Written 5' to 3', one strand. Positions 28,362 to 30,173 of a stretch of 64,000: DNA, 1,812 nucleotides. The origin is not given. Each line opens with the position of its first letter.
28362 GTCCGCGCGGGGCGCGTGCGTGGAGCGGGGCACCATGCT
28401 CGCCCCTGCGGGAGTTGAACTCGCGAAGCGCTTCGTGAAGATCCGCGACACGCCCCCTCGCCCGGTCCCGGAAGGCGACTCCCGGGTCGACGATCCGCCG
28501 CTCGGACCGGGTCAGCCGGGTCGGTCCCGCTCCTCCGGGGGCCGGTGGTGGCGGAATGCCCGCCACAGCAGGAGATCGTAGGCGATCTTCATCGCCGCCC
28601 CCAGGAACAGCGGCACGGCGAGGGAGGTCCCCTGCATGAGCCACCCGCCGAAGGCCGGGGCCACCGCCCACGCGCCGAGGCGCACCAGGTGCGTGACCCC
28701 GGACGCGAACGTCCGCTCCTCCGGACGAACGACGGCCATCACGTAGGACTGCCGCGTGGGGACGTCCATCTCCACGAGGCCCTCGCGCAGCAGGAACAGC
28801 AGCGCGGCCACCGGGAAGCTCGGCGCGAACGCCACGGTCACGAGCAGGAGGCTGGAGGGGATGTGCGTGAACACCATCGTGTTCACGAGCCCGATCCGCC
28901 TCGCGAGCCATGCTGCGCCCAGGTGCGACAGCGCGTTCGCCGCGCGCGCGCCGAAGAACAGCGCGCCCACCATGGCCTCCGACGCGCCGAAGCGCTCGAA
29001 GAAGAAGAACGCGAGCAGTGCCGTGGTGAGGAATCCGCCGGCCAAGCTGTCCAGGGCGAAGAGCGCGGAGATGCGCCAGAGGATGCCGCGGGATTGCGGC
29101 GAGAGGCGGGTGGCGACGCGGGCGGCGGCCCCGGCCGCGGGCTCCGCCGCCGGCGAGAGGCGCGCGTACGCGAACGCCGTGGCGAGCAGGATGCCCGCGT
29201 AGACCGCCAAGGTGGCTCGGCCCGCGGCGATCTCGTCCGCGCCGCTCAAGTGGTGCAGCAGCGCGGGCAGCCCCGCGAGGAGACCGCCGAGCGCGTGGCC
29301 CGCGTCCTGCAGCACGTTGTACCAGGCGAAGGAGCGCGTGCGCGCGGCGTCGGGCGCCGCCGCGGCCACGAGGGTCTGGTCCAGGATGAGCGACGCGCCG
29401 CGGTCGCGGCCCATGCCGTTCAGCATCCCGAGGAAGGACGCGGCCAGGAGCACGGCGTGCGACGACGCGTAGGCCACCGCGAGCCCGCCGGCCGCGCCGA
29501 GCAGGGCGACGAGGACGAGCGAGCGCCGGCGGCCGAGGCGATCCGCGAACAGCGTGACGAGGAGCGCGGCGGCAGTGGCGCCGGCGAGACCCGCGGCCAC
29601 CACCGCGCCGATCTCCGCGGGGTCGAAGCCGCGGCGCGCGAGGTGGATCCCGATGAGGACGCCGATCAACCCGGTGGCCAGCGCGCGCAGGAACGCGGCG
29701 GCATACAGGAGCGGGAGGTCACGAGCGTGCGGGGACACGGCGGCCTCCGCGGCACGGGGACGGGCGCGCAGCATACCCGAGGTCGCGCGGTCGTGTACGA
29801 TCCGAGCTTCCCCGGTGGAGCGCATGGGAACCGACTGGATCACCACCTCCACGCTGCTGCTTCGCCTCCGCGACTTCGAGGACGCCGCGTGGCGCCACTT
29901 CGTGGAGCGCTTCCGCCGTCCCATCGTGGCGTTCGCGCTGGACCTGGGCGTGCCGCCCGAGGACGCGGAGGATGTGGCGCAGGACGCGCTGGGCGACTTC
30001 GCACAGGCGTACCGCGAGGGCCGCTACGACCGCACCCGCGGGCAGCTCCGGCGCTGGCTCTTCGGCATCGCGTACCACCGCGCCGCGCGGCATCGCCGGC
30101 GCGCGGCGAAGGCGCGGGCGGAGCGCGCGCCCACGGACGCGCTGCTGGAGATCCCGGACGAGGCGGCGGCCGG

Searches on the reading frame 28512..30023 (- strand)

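Call 21: search_protein_families(library=pfam, proteins=[window:28512-30023:-], max_evalue=0.001)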
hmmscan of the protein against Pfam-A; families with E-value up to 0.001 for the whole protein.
window:28512-30023:- (503 aa): 3 families
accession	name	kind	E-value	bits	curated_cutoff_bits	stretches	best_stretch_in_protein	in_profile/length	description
PF07690.21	MFS_1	-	7.8e-28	97.8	33.4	2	107-446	2-337/347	Major Facilitator Superfamily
PF12832.13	MFS_1_like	-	3.4e-08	33.4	25.2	1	124-408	22-305/373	MFS_1 like family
PF00083.30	Sugar_tr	-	0.00087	18.7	22.3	1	137-245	47-153/452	Sugar (and other) transporter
